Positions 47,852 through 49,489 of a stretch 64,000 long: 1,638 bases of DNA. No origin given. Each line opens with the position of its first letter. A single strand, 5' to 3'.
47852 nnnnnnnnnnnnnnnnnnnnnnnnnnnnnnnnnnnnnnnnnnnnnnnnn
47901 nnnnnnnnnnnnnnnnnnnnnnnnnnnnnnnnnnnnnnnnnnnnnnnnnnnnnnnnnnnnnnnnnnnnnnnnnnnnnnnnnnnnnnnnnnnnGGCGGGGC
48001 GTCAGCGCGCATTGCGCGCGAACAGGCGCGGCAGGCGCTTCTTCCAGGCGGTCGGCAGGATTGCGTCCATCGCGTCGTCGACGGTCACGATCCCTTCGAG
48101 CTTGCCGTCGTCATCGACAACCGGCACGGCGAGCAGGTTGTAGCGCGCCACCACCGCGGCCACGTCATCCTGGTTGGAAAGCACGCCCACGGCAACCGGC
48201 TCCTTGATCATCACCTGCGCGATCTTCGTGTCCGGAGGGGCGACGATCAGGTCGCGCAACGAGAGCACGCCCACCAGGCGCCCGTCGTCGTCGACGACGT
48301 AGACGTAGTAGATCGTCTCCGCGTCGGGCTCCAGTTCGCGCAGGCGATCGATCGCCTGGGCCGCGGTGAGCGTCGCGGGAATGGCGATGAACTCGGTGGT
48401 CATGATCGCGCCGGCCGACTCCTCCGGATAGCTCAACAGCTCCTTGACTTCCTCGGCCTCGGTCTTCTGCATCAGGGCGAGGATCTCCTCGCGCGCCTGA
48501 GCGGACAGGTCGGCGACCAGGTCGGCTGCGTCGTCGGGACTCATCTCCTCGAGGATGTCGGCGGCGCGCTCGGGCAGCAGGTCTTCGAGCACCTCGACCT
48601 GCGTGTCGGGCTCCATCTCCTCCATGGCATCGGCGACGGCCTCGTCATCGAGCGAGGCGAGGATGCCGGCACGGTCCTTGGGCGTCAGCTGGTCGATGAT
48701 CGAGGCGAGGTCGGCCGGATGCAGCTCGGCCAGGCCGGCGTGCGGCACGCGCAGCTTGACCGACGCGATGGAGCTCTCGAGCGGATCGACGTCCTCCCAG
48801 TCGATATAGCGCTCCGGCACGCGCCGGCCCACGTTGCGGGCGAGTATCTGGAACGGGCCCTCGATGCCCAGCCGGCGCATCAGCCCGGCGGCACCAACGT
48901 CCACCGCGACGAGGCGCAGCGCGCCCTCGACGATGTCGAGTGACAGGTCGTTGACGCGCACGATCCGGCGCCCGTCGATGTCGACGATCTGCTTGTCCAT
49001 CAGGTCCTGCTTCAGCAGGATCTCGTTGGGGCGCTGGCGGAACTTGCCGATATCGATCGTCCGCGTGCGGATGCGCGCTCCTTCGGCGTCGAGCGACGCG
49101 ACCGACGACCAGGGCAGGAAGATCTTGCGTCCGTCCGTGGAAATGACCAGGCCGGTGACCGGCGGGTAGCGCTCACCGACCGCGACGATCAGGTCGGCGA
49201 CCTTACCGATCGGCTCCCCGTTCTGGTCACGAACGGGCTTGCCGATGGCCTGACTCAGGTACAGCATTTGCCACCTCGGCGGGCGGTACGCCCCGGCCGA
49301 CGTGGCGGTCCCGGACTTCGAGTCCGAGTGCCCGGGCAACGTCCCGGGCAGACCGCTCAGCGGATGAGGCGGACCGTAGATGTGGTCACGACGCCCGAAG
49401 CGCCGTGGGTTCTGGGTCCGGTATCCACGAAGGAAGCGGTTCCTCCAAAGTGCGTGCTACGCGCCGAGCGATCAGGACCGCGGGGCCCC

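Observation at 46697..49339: MgtE cytoplasmic sensor module without a pore, encoded immediately upstream of an NRAMP transporter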

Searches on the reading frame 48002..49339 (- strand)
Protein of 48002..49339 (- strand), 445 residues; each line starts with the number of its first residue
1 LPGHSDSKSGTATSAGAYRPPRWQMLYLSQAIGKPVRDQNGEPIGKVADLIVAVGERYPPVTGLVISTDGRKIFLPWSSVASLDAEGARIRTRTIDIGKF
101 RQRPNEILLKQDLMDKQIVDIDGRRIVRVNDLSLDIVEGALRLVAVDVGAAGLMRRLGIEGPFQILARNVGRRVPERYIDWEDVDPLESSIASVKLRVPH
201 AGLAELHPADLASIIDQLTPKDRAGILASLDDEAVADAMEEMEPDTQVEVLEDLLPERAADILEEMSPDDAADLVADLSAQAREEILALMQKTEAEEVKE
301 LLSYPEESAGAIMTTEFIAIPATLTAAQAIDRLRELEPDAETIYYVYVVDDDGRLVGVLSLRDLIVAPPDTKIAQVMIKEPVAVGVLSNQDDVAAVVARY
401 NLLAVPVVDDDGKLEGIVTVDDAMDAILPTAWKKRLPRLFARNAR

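Call 3: search_protein_families(library=pfam, proteins=[window:48002-49339:-], max_evalue=0.01)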
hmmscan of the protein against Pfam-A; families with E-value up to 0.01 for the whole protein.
window:48002-49339:- (445 aa): 4 families
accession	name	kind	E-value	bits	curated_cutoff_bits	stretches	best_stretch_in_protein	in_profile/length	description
PF03448.22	MgtE_N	-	5.2e-27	94.8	25.9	1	206-307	1-102/102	MgtE intracellular N domain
PF00571.33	CBS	-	5e-20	72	24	2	310-367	2-54/57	CBS domain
PF05239.21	PRC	-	1.1e-12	48.2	21.2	1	25-92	3-71/78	PRC-barrel domain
PF14841.11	FliG_M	-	0.00022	21.8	25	0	244-278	13-47/76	FliG middle domain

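Call 4: search_protein_families(library=ncbifam, proteins=[window:48002-49339:-], max_evalue=0.01)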
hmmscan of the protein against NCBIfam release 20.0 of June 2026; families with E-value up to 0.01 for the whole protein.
window:48002-49339:- (445 aa): 22 families
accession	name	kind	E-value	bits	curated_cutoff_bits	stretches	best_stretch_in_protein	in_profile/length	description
TIGR00400.1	mgtE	equivalog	1.3e-59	202.1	232.75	1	202-428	26-252/450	magnesium transporter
NF038279.1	TF_CBS_SpxR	exception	3e-09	36.1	600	1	330-427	209-305/427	CBS-HotDog domain-containing transcription factor SpxR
TIGR01186.1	proV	subfamily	2.3e-08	33.6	326.6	1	311-428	246-358/363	betaine/proline/choline family ABC transporter ATP-binding protein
TIGR01302.1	IMP_dehydrog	equivalog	3.7e-08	32.7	481.5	1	315-426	84-199/450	IMP dehydrogenase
NF005869.0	PRK07807.1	equivalog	6.8e-07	28.7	549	1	320-426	98-203/479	GuaB1 family IMP dehydrogenase-related protein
NF011447.0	PRK14869.2-3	equivalog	1.7e-06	26.9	522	1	374-424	71-121/540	putative manganese-dependent inorganic diphosphatase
NF053603.1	HhpR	exception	3.2e-06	26.5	520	1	312-425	6-115/282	CBS domain-containing high hydrostatic pressure regulator HhpR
NF052358.1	GMPRedGuaB1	equivalog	8.4e-06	25.2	675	1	288-426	72-203/479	GMP reductase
NF011449.0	PRK14869.2-5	equivalog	8e-05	21.8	411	1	368-424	64-121/451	putative manganese-dependent inorganic diphosphatase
TIGR01303.1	IMP_DH_rel_1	equivalog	0.00017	20.6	562.75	1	285-428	68-203/475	GuaB1 family IMP dehydrogenase-related protein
NF041552.1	TF_PrdR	equivalog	0.00021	19.8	795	1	310-426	9-124/577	sigma-54 dependent transcriptional regulator PrdR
NF008581.0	PRK11543.1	equivalog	0.00065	18.8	481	0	323-426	212-318/321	arabinose-5-phosphate isomerase GutQ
NF011448.0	PRK14869.2-4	equivalog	0.00073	17.9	562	0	315-377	270-327/563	putative manganese-dependent inorganic diphosphatase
NF011443.0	PRK14869.1-5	equivalog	0.00081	17.9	335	1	371-436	69-134/546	putative manganese-dependent inorganic diphosphatase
NF011442.0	PRK14869.1-4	equivalog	0.0011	17.5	400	0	371-420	70-119/543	putative manganese-dependent inorganic diphosphatase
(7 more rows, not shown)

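Call 6: search_solved_structures(query=window:48002-49339:-, max_evalue=0.001, show_alignments=1)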
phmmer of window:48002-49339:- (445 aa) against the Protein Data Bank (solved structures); distinct sequences matched with E-value up to 0.001: 25.
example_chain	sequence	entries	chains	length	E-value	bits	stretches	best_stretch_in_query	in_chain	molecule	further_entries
2yvy_A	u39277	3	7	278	7.4e-47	163.6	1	197-429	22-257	Mg2+ transporter MgtE | Magnesium transporter MgtE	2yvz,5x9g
2yvx_A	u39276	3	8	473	4.5e-46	161.1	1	197-429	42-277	Mg2+ transporter MgtE | Magnesium transporter MgtE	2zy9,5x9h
2oux_A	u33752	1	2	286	8.4e-45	156.9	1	206-427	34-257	Magnesium transporter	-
8gpv_A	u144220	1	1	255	4.2e-34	121.6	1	203-427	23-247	Magnesium transporter MgtE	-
8gps_A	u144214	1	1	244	1.2e-26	97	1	206-427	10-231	MgtE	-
3kpc_A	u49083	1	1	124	7.8e-11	45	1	345-423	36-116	Uncharacterized protein MJ0100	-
2yzq_A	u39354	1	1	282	1.9e-10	43.7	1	345-424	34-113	Putative uncharacterized protein PH1780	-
9e6q_3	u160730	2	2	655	1e-08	38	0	300-423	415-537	Putative signal-transduction protein with CBS domains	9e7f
3kpb_A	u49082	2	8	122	1e-07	34.7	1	342-423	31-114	Uncharacterized protein MJ0100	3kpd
7oj1_B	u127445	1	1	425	3.7e-07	32.9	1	350-427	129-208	Inosine-5'-monophosphate dehydrogenase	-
5g5r_A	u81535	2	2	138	4.2e-07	32.7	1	312-425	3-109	SITE-2 PROTEASE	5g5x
8pw3_A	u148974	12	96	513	9.5e-07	31.5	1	347-425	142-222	Inosine-5'-monophosphate dehydrogenase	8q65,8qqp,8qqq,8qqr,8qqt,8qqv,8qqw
7pmz_A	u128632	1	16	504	2.9e-06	29.9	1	345-434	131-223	Inosine-5'-monophosphate dehydrogenase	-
3kxr_A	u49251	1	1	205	3.2e-06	29.8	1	256-423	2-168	Magnesium transporter, putative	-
5iip_A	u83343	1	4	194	1.1e-05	28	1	318-433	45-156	Glycine betaine/carnitine/choline ABC transporter%2C ATP-binding protein%2C putative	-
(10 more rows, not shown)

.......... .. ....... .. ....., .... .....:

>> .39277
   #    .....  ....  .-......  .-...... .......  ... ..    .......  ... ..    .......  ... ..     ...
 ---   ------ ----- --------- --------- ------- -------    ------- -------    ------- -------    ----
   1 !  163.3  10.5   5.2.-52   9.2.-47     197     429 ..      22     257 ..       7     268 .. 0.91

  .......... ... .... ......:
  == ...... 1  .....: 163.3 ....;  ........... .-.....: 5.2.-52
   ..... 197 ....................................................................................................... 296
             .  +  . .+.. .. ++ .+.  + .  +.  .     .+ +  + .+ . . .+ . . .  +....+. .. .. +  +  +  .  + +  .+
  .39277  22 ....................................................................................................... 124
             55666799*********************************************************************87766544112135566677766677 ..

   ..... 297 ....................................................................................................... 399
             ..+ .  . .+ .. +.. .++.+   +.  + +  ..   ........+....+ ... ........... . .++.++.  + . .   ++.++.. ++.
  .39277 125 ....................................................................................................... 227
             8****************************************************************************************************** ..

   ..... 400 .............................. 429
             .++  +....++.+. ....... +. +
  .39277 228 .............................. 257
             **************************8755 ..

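Call 12: find_homologous_proteins(query=window:48002-49339:-, max_evalue=1e-10)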
Query window:48002-49339:- (445 aa): 7795 proteins with E <= 1e-10 among 8000 candidates; the best 120 are listed.
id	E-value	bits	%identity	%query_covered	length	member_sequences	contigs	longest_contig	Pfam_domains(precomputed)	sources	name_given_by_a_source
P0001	6.8e-261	884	100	95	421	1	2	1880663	PF00571.34,PF05239.22,PF03448.23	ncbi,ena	-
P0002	1.0e-248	843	95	94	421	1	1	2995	PF00571.34,PF05239.22,PF03448.23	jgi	-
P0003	3.0e-248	842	95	94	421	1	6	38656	PF00571.34,PF05239.22,PF03448.23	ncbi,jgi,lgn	-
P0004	4.6e-248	841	95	95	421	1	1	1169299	PF00571.34,PF05239.22,PF03448.23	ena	-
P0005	1.5e-247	840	96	95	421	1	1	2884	PF00571.34,PF05239.22,PF03448.23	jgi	jgi:magnesium transporter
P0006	1.8e-246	836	95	94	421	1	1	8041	PF00571.34,PF05239.22,PF03448.23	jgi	jgi:magnesium transporter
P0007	2.0e-246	836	95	94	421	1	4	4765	PF00571.34,PF05239.22,PF03448.23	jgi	jgi:magnesium transporter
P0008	6.1e-235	798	90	94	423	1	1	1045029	PF14841.12,PF00571.34,PF05239.22,PF03448.23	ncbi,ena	-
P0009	5.1e-228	775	87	94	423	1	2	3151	PF14841.12,PF00571.34,PF05239.22,PF03448.23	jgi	jgi:magnesium transporter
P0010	1.7e-222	757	84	95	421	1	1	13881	PF14841.12,PF00571.34,PF05239.22,PF03448.23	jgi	jgi:CBS domain-containing protein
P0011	3.7e-221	753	85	94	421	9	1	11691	PF14841.12,PF00571.34,PF05239.22,PF03448.23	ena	-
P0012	8.4e-221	752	85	95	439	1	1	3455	PF14841.12,PF00571.34,PF05239.22,PF03448.23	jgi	jgi:magnesium transporter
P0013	2.0e-218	744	84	94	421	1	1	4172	PF14841.12,PF00571.34,PF05239.22,PF03448.23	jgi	jgi:magnesium transporter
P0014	3.8e-218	743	83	95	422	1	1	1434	PF14841.12,PF00571.34,PF05239.22,PF03448.23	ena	-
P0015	2.6e-217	740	78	99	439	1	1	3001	PF14841.12,PF00571.34,PF05239.22,PF03448.23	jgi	jgi:magnesium transporter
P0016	3.6e-217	740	83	94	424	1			PF14841.12,PF00571.34,PF05239.22,PF03448.23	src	-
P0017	8.4e-217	738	84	94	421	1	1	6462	PF14841.12,PF00571.34,PF05239.22,PF03448.23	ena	-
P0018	9.0e-217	738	83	95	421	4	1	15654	PF00571.34,PF05239.22,PF03448.23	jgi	-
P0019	1.0e-216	738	83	94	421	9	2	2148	PF00571.34,PF05239.22,PF03448.23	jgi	jgi:CBS domain-containing protein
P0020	1.6e-216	737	84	94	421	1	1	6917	PF14841.12,PF00571.34,PF05239.22,PF03448.23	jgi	jgi:magnesium transporter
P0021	9.8e-216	735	84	94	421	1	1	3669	PF14841.12,PF00571.34,PF05239.22,PF03448.23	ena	-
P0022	1.4e-215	734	83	94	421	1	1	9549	PF14841.12,PF00571.34,PF05239.22,PF03448.23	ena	-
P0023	5.2e-215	732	83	94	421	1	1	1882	PF14841.12,PF00571.34,PF05239.22,PF03448.23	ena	-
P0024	6.1e-215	732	84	94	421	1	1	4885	PF14841.12,PF00571.34,PF05239.22,PF03448.23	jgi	jgi:magnesium transporter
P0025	6.8e-215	732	83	94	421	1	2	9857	PF00571.34,PF05239.22,PF03448.23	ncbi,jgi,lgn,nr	ncbi:MAG TPA: CBS domain-containing protein [Candidatus Limnocylindrales bacterium]|jgi:CBS domain-c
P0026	3.2e-214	730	81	94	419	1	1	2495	PF14841.12,PF00571.34,PF05239.22,PF03448.23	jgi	-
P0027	3.8e-214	730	82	94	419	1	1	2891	PF14841.12,PF00571.34,PF05239.22,PF03448.23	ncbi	-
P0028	1.2e-213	728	81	94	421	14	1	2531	PF14841.12,PF00571.34,PF05239.22,PF03448.23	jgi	-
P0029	1.5e-213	728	80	95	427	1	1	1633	PF14841.12,PF00571.34,PF05239.22,PF03448.23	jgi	jgi:CBS domain-containing protein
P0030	3.6e-213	726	81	94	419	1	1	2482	PF14841.12,PF00571.34,PF05239.22,PF03448.23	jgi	jgi:magnesium transporter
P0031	7.7e-213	725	82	94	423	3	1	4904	PF14841.12,PF00571.34,PF05239.22,PF03448.23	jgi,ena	jgi:CBS domain-containing protein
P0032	9.0e-213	725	80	94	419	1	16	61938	PF14841.12,PF00571.34,PF05239.22,PF03448.23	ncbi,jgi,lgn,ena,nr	ncbi:MAG: CBS domain-containing protein [Chloroflexi bacterium]|nr:MAG: CBS domain-containing protei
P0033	9.2e-213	725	81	94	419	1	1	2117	PF14841.12,PF00571.34,PF05239.22,PF03448.23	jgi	jgi:CBS domain-containing protein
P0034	1.1e-212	725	80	94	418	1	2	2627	PF14841.12,PF00571.34,PF05239.22,PF03448.23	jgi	jgi:magnesium transporter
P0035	1.1e-212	725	80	94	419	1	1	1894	PF14841.12,PF00571.34,PF05239.22,PF03448.23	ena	-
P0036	1.4e-212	724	80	94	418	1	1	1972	PF14841.12,PF00571.34,PF05239.22,PF03448.23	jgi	jgi:magnesium transporter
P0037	1.5e-212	724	80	94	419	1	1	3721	PF14841.12,PF00571.34,PF05239.22,PF03448.23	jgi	-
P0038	1.9e-212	724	80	94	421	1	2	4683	PF14841.12,PF00571.34,PF05239.22,PF03448.23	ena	-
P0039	1.9e-212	724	81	94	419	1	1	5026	PF14841.12,PF00571.34,PF05239.22,PF03448.23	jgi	jgi:magnesium transporter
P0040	2.0e-212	724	80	94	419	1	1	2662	PF14841.12,PF00571.34,PF05239.22,PF03448.23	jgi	-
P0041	2.0e-212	724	80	94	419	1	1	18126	PF14841.12,PF00571.34,PF05239.22,PF03448.23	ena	-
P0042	2.3e-212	724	77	97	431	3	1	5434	PF14841.12,PF00571.34,PF05239.22,PF03448.23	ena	-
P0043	2.9e-212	723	80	94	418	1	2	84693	PF14841.12,PF00571.34,PF05239.22,PF03448.23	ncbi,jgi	-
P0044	3.0e-212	723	80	94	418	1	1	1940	PF14841.12,PF00571.34,PF05239.22,PF03448.23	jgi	jgi:magnesium transporter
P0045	4.0e-212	723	81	95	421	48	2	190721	PF14841.12,PF00571.34,PF05239.22,PF03448.23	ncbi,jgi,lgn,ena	jgi:CBS domain-containing protein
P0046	4.2e-212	723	81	94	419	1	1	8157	PF14841.12,PF00571.34,PF05239.22,PF03448.23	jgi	jgi:CBS domain-containing protein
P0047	4.4e-212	723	81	95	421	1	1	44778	PF14841.12,PF00571.34,PF05239.22,PF03448.23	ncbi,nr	ncbi:MAG: CBS domain-containing protein [Chloroflexota bacterium]|nr:MAG: CBS domain-containing prot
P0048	4.4e-212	723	81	94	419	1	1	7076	PF14841.12,PF00571.34,PF05239.22,PF03448.23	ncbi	-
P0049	4.5e-212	723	81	94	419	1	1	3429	PF14841.12,PF00571.34,PF05239.22,PF03448.23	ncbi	-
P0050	4.7e-212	723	80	94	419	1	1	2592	PF14841.12,PF00571.34,PF05239.22,PF03448.23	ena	-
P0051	5.2e-212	723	80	94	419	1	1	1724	PF14841.12,PF00571.34,PF05239.22,PF03448.23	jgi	jgi:CBS domain-containing protein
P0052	6.0e-212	722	81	94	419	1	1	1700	PF14841.12,PF00571.34,PF05239.22,PF03448.23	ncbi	-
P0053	6.0e-212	722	80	94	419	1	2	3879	PF14841.12,PF00571.34,PF05239.22,PF03448.23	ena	-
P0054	6.5e-212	722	80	94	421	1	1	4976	PF00571.34,PF05239.22,PF03448.23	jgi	jgi:magnesium transporter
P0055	6.5e-212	722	81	95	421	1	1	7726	PF14841.12,PF00571.34,PF05239.22,PF03448.23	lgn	-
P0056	6.5e-212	722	82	94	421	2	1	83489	PF14841.12,PF00571.34,PF05239.22,PF03448.23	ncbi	-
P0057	7.1e-212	722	80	94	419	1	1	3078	PF14841.12,PF00571.34,PF05239.22,PF03448.23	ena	-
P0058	8.6e-212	722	82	94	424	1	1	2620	PF00571.34,PF05239.22,PF03448.23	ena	-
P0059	8.7e-212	722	82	94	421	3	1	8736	PF14841.12,PF00571.34,PF05239.22,PF03448.23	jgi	jgi:magnesium transporter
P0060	1.2e-211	721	80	94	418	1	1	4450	PF14841.12,PF00571.34,PF05239.22,PF03448.23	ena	-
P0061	1.2e-211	721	80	94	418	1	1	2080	PF14841.12,PF00571.34,PF05239.22,PF03448.23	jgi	-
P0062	1.3e-211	721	79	94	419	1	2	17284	PF14841.12,PF00571.34,PF05239.22,PF03448.23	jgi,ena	-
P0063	1.3e-211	721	81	94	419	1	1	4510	PF14841.12,PF00571.34,PF05239.22,PF03448.23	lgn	-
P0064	1.4e-211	721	80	94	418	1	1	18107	PF14841.12,PF00571.34,PF05239.22,PF03448.23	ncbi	-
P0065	1.5e-211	721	80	94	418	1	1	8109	PF14841.12,PF00571.34,PF05239.22,PF03448.23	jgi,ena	-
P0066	1.5e-211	721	80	94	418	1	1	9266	PF14841.12,PF00571.34,PF05239.22,PF03448.23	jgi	jgi:magnesium transporter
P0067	1.7e-211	721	81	94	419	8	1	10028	PF14841.12,PF00571.34,PF05239.22,PF03448.23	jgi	jgi:CBS domain-containing protein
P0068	1.7e-211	721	80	95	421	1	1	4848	PF14841.12,PF00571.34,PF05239.22,PF03448.23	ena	-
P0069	1.7e-211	721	82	94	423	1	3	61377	PF00571.34,PF05239.22,PF03448.23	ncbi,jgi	jgi:magnesium transporter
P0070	1.7e-211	721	80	94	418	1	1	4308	PF14841.12,PF00571.34,PF05239.22,PF03448.23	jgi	-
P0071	1.8e-211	721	80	94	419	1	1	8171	PF14841.12,PF00571.34,PF05239.22,PF03448.23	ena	-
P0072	1.9e-211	721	80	94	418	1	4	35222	PF14841.12,PF00571.34,PF05239.22,PF03448.23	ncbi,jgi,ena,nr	ncbi:MAG TPA: CBS domain-containing protein [Candidatus Limnocylindria bacterium]|nr:CBS domain-cont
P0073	1.9e-211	721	79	94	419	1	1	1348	PF14841.12,PF00571.34,PF05239.22,PF03448.23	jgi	jgi:magnesium transporter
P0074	2.6e-211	720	81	94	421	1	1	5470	PF14841.12,PF00571.34,PF05239.22,PF03448.23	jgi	jgi:magnesium transporter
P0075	3.0e-211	720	80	94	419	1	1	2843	PF14841.12,PF00571.34,PF05239.22,PF03448.23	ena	-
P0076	4.2e-211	720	80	94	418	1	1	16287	PF14841.12,PF00571.34,PF05239.22,PF03448.23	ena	-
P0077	4.4e-211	719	81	94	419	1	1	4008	PF14841.12,PF00571.34,PF05239.22,PF03448.23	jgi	jgi:magnesium transporter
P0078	5.2e-211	719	80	94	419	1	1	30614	PF14841.12,PF00571.34,PF05239.22,PF03448.23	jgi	jgi:CBS domain-containing protein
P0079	5.6e-211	719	81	94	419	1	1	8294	PF14841.12,PF00571.34,PF05239.22,PF03448.23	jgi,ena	-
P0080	5.8e-211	719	81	94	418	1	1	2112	PF14841.12,PF00571.34,PF05239.22,PF03448.23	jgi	jgi:CBS domain-containing protein/sporulation protein YlmC with PRC-barrel domain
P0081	5.8e-211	719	81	94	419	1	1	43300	PF14841.12,PF00571.34,PF05239.22,PF03448.23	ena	-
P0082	6.7e-211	719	84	91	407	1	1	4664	PF14841.12,PF00571.34,PF05239.22,PF03448.23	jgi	jgi:CBS domain-containing protein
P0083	7.3e-211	719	80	94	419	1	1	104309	PF14841.12,PF00571.34,PF05239.22,PF03448.23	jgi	jgi:magnesium transporter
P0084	7.4e-211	719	81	94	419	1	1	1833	PF14841.12,PF00571.34,PF05239.22,PF03448.23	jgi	-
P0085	8.2e-211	719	79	94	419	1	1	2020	PF14841.12,PF00571.34,PF05239.22,PF03448.23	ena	-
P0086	8.4e-211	719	80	94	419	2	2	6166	PF14841.12,PF00571.34,PF05239.22,PF03448.23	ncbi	-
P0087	9.0e-211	718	80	94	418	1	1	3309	PF14841.12,PF00571.34,PF05239.22,PF03448.23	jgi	-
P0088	9.6e-211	718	80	94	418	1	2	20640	PF14841.12,PF00571.34,PF05239.22,PF03448.23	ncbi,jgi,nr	ncbi:MAG TPA: CBS domain-containing protein [Candidatus Limnocylindrales bacterium]|jgi:CBS domain-c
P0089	9.7e-211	718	81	94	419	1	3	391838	PF14841.12,PF00571.34,PF05239.22,PF03448.23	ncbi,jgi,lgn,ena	-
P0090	9.9e-211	718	80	94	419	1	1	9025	PF14841.12,PF00571.34,PF05239.22,PF03448.23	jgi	jgi:magnesium transporter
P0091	1.1e-210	718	80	94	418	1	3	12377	PF14841.12,PF00571.34,PF05239.22,PF03448.23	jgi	jgi:magnesium transporter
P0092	1.1e-210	718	80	94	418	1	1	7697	PF14841.12,PF00571.34,PF05239.22,PF03448.23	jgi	jgi:magnesium transporter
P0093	1.2e-210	718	80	94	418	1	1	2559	PF14841.12,PF00571.34,PF05239.22,PF03448.23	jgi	-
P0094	1.3e-210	718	80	94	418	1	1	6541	PF14841.12,PF00571.34,PF05239.22,PF03448.23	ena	-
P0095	1.3e-210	718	80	94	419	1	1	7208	PF14841.12,PF00571.34,PF05239.22,PF03448.23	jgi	-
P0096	1.3e-210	718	80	94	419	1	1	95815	PF14841.12,PF00571.34,PF05239.22,PF03448.23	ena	-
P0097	1.5e-210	718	80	94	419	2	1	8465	PF00571.34,PF05239.22,PF03448.23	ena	-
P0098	1.7e-210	718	81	94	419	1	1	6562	PF14841.12,PF00571.34,PF05239.22,PF03448.23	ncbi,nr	ncbi:MAG: magnesium transporter [Chloroflexi bacterium]|nr:magnesium transporter [Chloroflexota bact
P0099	1.7e-210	718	81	94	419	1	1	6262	PF14841.12,PF00571.34,PF05239.22,PF03448.23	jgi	-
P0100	1.7e-210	718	80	94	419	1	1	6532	PF14841.12,PF00571.34,PF05239.22,PF03448.23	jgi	jgi:magnesium transporter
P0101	2.0e-210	717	80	94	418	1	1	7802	PF14841.12,PF00571.34,PF05239.22,PF03448.23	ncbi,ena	-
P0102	2.1e-210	717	80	95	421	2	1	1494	PF00571.34,PF05239.22,PF03448.23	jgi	jgi:CBS domain-containing protein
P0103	2.2e-210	717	82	94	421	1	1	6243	PF14841.12,PF00571.34,PF05239.22,PF03448.23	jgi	jgi:CBS domain-containing protein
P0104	2.5e-210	717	80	94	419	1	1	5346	PF14841.12,PF00571.34,PF05239.22,PF03448.23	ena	-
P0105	2.6e-210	717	81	94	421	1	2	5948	PF14841.12,PF00571.34,PF05239.22,PF03448.23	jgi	jgi:magnesium transporter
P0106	3.0e-210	717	81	94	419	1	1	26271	PF14841.12,PF00571.34,PF05239.22,PF03448.23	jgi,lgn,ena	-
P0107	3.2e-210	717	82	94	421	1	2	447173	PF14841.12,PF00571.34,PF05239.22,PF03448.23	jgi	jgi:CBS domain-containing protein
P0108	3.4e-210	717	79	94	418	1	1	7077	PF14841.12,PF00571.34,PF05239.22,PF03448.23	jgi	jgi:CBS domain-containing protein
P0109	3.7e-210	716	81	94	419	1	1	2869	PF14841.12,PF00571.34,PF05239.22,PF03448.23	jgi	-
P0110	3.9e-210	716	82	94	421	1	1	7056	PF14841.12,PF00571.34,PF05239.22,PF03448.23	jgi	jgi:CBS domain-containing protein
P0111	4.2e-210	716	80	94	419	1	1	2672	PF14841.12,PF00571.34,PF05239.22,PF03448.23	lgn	-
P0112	4.5e-210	716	80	95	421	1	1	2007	PF00571.34,PF05239.22,PF03448.23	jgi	jgi:CBS domain-containing protein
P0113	5.3e-210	716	80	94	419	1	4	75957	PF14841.12,PF00571.34,PF05239.22,PF03448.23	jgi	jgi:magnesium transporter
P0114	5.4e-210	716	81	94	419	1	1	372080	PF14841.12,PF00571.34,PF05239.22,PF03448.23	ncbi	-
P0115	6.1e-210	716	81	94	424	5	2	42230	PF00571.34,PF05239.22,PF03448.23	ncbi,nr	ncbi:MAG: CBS domain-containing protein [Chloroflexota bacterium]|nr:CBS domain-containing protein [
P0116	6.4e-210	716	79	94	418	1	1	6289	PF14841.12,PF00571.34,PF05239.22,PF03448.23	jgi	-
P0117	8.6e-210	715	79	94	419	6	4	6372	PF14841.12,PF00571.34,PF05239.22,PF03448.23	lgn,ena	-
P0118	9.1e-210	715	80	94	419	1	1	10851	PF14841.12,PF00571.34,PF05239.22,PF03448.23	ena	-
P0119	1.1e-209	715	80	94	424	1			PF14841.12,PF00571.34,PF05239.22,PF03448.23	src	-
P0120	1.1e-209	715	80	94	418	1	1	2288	PF00571.34,PF05239.22,PF03448.23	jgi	-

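Call 14: find_encoding_contigs(protein=P0001, flank=6000, max_places=4)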
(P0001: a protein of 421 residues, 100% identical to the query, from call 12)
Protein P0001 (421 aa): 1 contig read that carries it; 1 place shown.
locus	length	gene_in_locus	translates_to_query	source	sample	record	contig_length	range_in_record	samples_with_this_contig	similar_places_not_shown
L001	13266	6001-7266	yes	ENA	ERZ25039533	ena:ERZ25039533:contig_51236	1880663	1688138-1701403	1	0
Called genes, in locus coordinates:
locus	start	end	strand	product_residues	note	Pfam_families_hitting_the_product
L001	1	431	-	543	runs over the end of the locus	PF02776:TPP_enzyme_N, PF00205:TPP_enzyme_M, PF02775:TPP_enzyme_C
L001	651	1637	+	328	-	PF25021:TEN_NHL (faint), PF01436:NHL (weak), PF17170:DUF5128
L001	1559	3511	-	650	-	PF00550:PP-binding, PF00975:Thioesterase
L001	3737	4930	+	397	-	PF05222:AlaDh_PNT_N, PF01262:AlaDh_PNT_C (faint)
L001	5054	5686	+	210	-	-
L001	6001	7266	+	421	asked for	PF05239:PRC, PF03448:MgtE_N, PF00571:CBS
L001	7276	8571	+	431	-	PF01566:Nramp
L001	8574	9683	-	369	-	PF01168:Ala_racemase_N, PF14031:D-ser_dehydrat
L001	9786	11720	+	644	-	PF13231:PMT_2, PF24878:YkcB_C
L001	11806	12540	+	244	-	PF01988:VIT1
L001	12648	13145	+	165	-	PF00027:cNMP_binding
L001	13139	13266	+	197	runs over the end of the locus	-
